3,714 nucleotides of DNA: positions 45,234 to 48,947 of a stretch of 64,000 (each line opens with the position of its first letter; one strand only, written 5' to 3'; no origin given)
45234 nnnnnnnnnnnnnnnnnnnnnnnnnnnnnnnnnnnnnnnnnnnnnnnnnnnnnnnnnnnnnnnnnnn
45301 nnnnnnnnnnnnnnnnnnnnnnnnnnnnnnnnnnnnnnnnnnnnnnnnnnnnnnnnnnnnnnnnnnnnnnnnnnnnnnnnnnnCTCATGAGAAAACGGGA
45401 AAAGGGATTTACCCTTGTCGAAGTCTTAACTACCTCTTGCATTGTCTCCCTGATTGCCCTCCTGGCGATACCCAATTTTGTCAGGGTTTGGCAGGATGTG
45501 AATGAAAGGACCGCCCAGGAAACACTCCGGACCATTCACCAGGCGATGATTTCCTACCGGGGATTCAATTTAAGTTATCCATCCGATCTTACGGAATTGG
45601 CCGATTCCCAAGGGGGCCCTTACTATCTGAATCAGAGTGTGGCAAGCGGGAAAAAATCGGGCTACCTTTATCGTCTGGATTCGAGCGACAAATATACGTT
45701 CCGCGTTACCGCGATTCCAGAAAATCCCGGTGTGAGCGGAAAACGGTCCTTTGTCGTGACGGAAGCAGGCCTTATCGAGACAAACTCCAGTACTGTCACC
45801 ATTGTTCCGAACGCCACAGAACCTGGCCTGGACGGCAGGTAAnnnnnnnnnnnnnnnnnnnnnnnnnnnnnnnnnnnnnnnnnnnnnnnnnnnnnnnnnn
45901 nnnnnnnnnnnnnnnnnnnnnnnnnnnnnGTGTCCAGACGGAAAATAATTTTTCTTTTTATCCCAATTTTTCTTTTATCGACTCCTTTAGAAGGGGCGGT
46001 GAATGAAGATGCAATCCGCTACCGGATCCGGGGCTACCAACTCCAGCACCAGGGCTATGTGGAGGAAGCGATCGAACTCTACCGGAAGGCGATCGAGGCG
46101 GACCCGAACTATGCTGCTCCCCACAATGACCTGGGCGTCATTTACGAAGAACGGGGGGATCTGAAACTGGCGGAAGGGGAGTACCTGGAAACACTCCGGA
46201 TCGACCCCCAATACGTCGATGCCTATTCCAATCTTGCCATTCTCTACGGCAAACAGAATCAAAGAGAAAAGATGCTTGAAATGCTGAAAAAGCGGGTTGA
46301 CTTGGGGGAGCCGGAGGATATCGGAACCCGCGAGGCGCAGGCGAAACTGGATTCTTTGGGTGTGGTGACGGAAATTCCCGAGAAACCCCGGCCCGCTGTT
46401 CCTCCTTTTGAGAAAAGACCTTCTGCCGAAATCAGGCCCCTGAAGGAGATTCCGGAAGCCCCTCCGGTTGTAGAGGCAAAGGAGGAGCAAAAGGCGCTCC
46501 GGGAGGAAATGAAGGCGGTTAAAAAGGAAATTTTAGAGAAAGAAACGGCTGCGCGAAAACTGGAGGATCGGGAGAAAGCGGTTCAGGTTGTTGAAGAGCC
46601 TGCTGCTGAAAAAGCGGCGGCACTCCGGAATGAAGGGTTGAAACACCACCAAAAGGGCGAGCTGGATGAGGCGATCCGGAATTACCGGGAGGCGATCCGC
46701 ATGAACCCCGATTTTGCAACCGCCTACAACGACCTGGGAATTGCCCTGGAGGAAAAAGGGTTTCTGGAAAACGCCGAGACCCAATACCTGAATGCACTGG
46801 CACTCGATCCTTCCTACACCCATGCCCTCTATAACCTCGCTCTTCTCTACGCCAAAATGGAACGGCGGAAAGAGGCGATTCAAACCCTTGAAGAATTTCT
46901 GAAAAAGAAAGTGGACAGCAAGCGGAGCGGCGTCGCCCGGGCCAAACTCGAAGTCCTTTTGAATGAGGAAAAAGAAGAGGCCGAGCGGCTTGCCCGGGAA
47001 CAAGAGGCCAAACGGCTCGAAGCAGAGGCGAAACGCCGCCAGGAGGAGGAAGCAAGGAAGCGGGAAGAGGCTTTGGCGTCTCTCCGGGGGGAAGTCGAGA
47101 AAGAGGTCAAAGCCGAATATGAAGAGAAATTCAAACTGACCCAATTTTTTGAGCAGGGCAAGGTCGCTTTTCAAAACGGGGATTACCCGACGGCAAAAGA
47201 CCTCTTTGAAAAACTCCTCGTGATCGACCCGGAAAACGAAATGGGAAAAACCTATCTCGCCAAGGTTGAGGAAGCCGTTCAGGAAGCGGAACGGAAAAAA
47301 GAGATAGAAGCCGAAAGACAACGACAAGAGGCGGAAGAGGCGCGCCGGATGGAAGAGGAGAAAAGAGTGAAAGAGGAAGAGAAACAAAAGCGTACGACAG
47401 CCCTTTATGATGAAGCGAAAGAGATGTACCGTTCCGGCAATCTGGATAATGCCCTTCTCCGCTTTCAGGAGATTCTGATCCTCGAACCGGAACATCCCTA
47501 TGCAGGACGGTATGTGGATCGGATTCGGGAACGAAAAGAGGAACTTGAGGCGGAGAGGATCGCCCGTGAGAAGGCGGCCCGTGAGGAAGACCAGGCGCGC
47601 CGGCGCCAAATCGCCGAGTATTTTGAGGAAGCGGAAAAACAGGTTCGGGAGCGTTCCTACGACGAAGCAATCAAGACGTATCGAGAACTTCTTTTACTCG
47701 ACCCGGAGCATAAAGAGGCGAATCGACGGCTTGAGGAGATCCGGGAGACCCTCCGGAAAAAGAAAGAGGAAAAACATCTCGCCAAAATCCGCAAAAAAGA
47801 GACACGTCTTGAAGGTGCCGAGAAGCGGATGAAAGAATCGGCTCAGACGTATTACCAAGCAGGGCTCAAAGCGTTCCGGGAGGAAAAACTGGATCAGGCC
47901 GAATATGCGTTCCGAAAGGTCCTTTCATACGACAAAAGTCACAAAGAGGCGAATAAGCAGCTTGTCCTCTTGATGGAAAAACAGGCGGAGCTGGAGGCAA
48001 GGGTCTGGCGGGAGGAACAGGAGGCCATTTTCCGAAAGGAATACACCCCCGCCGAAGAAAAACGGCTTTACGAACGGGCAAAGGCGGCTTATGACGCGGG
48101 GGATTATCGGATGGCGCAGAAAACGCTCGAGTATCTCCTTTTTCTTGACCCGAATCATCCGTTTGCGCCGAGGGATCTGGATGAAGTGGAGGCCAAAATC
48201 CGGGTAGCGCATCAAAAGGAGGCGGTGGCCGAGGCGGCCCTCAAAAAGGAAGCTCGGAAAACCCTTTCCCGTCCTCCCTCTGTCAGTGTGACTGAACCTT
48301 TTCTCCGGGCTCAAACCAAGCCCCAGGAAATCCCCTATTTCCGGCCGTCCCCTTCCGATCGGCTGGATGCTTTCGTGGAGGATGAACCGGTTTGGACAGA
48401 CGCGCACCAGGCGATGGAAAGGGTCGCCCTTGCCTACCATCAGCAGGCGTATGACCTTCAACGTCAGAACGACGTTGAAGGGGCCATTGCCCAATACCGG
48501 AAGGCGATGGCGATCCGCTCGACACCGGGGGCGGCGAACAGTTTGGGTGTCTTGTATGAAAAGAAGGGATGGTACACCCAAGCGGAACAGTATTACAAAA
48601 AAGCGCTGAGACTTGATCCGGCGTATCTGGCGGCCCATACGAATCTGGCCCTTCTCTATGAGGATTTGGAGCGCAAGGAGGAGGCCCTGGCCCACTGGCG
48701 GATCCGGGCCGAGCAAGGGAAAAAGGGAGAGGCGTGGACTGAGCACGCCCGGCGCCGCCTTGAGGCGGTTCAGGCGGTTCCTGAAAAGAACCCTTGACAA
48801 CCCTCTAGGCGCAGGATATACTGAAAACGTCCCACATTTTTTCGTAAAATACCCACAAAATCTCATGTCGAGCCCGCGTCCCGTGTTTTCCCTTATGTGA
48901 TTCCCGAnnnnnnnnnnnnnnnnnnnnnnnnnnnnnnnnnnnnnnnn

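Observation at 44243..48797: Unusual neighbourhood: bactofilin-HTH fusion, second membrane-anchored HTH protein, pilin, and a 955-aa TPR/coiled-coil secreted protein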

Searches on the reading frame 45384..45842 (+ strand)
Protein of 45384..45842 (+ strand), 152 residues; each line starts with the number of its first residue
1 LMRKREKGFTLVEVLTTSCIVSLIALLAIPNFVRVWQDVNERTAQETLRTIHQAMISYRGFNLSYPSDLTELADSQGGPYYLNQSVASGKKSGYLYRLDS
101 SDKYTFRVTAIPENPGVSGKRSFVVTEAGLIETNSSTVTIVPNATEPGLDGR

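Call 3: search_protein_families(library=pfam, proteins=[window:45384-45842:+], max_evalue=0.1)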
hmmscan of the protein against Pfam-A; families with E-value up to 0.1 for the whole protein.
window:45384-45842:+ (152 aa): 3 families
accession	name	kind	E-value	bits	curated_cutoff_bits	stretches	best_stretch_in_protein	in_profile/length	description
PF07963.17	N_methyl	-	0.00011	22.1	21.2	1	3-28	1-26/27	Prokaryotic N-terminal methylation motif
PF16732.10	ComP_DUS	-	0.0066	17.7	27.3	1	38-115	9-77/87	Type IV minor pilin ComP, DNA uptake sequence receptor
PF11375.13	DUF3177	-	0.097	13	25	0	11-59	55-103/189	Protein of unknown function (DUF3177)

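Call 4: search_protein_families(library=ncbifam, proteins=[window:45384-45842:+], max_evalue=0.1)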
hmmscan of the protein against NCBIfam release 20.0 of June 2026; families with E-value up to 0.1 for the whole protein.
window:45384-45842:+ (152 aa): 12 families
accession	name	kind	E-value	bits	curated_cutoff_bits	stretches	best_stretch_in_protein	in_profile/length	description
NF040999.1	pilin_ComGC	equivalog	1.7e-07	31.4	75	1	6-73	1-67/84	competence type IV pilus major pilin ComGC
TIGR01710.1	typeII_sec_gspG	equivalog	4.7e-07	29.9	88.85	1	7-81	1-75/134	type II secretion system major pseudopilin GspG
NF041775.1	typeIV_PilA_Myxo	equivalog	2.9e-06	27.4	400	1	4-65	8-69/214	type IV pilin protein PilA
NF041013.1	T4P_ComGE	equivalog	1.2e-05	25.3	49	1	5-58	2-56/83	competence type IV pilus minor pilin ComGE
NF040982.1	ComGD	equivalog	8.7e-05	22.9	70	1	6-43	1-38/139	competence type IV pilus minor pilin ComGD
TIGR02532.1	IV_pilin_GFxxxE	domain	0.00024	20.8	16.3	1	7-29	2-24/24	prepilin-type N-terminal cleavage/methylation domain-containing protein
NF007862.0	PRK10574.1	equivalog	0.0026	17.9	138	1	4-59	2-50/145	prepilin peptidase-dependent pilin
NF007848.0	PRK10557.1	equivalog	0.013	14.9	120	1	2-46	6-50/192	prepilin peptidase-dependent protein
TIGR02596.1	TIGR02596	subfamily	0.016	15.3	70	0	9-38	1-30/196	Verru_Chthon cassette protein D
NF041002.1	pilin_ComGF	equivalog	0.017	15.3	80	1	6-46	1-40/139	competence type IV pilus minor pilin ComGF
NF007800.0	PRK10506.1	equivalog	0.073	12.9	158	0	3-37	5-39/163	prepilin peptidase-dependent protein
TIGR01707.1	gspI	equivalog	0.096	13.2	44.35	0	8-47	1-39/101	type II secretion system minor pseudopilin GspI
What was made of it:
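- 45387..45842 (+): Type IV pilin-like prepilin (151 aa). N_methyl and TIGR02532 both score above their cut-offs (calls 3, 4).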

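Call 79: search_protein_families(library=padloc, proteins=[window:45387-45842:+], max_evalue=0.01)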
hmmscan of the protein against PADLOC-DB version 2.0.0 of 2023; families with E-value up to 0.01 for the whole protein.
window:45387-45842:+ (151 aa): 0 families

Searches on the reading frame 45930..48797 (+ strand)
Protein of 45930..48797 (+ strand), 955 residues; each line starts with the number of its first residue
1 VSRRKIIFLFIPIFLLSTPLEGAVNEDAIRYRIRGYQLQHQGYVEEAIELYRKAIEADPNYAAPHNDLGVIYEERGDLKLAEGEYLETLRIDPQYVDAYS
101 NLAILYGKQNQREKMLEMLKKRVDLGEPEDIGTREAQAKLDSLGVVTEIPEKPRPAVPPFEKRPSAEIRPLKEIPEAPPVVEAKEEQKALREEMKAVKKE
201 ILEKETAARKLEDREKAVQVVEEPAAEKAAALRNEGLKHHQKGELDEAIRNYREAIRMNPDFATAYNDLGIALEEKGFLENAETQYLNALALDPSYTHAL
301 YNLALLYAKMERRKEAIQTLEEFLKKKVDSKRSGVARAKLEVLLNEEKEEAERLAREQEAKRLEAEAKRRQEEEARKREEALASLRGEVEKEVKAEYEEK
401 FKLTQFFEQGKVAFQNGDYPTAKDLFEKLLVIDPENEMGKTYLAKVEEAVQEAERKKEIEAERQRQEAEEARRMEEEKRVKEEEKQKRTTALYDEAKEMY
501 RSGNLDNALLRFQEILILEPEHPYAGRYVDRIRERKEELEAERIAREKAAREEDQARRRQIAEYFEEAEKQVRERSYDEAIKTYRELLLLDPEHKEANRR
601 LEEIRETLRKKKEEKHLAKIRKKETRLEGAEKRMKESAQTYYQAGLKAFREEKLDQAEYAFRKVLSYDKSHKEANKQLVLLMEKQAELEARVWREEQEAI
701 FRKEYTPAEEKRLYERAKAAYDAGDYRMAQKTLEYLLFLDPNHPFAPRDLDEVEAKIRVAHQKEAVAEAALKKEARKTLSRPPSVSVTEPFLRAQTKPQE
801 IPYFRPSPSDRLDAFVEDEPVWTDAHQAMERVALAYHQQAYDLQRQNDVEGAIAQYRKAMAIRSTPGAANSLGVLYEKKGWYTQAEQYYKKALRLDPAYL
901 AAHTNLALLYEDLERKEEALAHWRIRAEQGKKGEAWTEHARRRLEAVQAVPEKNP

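Call 3: search_protein_families(library=pfam, proteins=[window:45930-48797:+], max_evalue=0.1)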
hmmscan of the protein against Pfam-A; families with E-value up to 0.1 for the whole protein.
window:45930-48797:+ (955 aa): 21 families
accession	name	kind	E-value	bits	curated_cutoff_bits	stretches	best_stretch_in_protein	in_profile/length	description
PF07719.23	TPR_2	-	5.5e-50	163.8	27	9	868-898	3-33/34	Tetratricopeptide repeat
PF13414.12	TPR_11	-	5.6e-43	144.8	26.8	6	236-277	1-42/42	TPR repeat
PF00515.34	TPR_1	-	7.4e-38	127.3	27.8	4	229-262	1-34/34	Tetratricopeptide repeat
PF13181.12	TPR_8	-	3e-33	111.5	25.7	4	870-898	5-33/34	Tetratricopeptide repeat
PF13432.12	TPR_16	-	1.2e-28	99.6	32.7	5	241-295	9-63/65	Tetratricopeptide repeat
PF14559.12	TPR_19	-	6.3e-27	94.1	25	4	42-102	5-64/68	Tetratricopeptide repeat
PF13431.12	TPR_17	-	1.9e-25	87.4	24.4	5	50-81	1-32/34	Tetratricopeptide repeat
PF13424.12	TPR_12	-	1.3e-19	70.6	30.1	5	38-93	13-76/77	Tetratricopeptide repeat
PF13428.12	TPR_14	-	4e-18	64.5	23.5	2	32-68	5-41/44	Tetratricopeptide repeat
PF13176.12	TPR_7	-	5.9e-16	57.6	27.9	2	870-897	3-32/36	Tetratricopeptide repeat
PF24575.1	TPR_Slam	-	4.3e-14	53.2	35.2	1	228-285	46-103/104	Surface lipoprotein assembly modifier, N-terminal TPR repeats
PF10373.15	EST1_DNA_bind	-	9.9e-09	35.6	22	2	47-114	1-68/282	Est1 DNA/RNA binding domain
PF13174.12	TPR_6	-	3.8e-07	30.8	26.3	1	299-326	2-29/33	Tetratricopeptide repeat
PF13371.12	TPR_9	-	4.8e-07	30.1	35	1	288-339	20-71/73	Tetratricopeptide repeat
PF25063.1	ARM_TT21_C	-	5e-06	27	35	1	240-329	106-196/209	Tetratricopeptide repeat protein 21 C-terminal ARM domain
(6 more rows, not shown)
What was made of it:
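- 45930..48797 (+): 955-aa secreted TPR / charged coiled-coil protein. Present only in the close clade. TPR_2, 163.8 bits, 9 stretches (call 3).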

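Call 4: search_protein_families(library=ncbifam, proteins=[window:45930-48797:+], max_evalue=0.1)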
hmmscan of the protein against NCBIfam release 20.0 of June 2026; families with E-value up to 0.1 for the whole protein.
window:45930-48797:+ (955 aa): 22 families
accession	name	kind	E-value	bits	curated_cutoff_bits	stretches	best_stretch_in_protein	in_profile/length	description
NF033762.1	social_mot_Tgl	equivalog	5.9e-26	91.3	225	3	233-325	35-128/252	social motility TPR repeat lipoprotein Tgl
TIGR02917.1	PEP_TPR_lipo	equivalog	2.4e-25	88.6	312.2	3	208-450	544-783/899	XrtA/PEP-CTERM system TPR-repeat protein PrsT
NF040959.1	MamA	equivalog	3.4e-25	88.7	200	3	227-330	35-138/204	magnetosome protein MamA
TIGR02521.1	type_IV_pilW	equivalog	8.1e-23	81.2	154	4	208-362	48-200/234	type IV pilus biogenesis/stability protein PilW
NF047507.1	TPR_BatC_Lepto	exception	7.3e-19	68.1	175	4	40-116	70-150/214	TPR repeat-containing protein BatC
NF002725.1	PRK02603.1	equivalog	4.6e-17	62.5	143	3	208-279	52-122/173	photosystem I assembly protein Ycf3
TIGR02552.1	LcrH_SycD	equivalog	5.4e-17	61.8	104.8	2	226-334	15-123/136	SycD/LcrH family type III secretion system chaperone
NF033920.0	C39_PA2778_fam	equivalog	5.6e-13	48.9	150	3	238-322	165-249/255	PA2778 family cysteine peptidase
NF047558.1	TPR_END_plus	domain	9.3e-11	41.5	32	2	299-327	1-29/56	TPR end-of-group domain-containing protein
NF008391.2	PRK11189.1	equivalog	1e-10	41.6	250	3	235-426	71-260/297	lipoprotein NlpI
NF033758.1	gliding_GltE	equivalog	1.3e-08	34.2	225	3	46-125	274-354/411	adventurous gliding motility TPR repeat lipoprotein GltE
NF008756.0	PRK11788.1-4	equivalog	3.2e-08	33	474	2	239-366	79-210/389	lipopolysaccharide assembly protein LapB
NF008757.0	PRK11788.1-5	equivalog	7.9e-08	31.8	363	2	240-353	80-195/388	lipopolysaccharide assembly protein LapB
TIGR02795.1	tol_pal_ybgF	equivalog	3.1e-06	27.8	90.1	1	233-338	6-117/119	tol-pal system protein YbgF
TIGR00990.1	3a0801s09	subfamily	5.8e-06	25.2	757.25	1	193-318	90-215/615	mitochondrial import receptor subunit TOM70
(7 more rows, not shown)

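Call 79: search_protein_families(library=padloc, proteins=[window:45930-48797:+], max_evalue=0.01)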
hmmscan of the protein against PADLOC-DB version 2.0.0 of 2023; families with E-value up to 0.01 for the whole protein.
window:45930-48797:+ (955 aa): 0 families
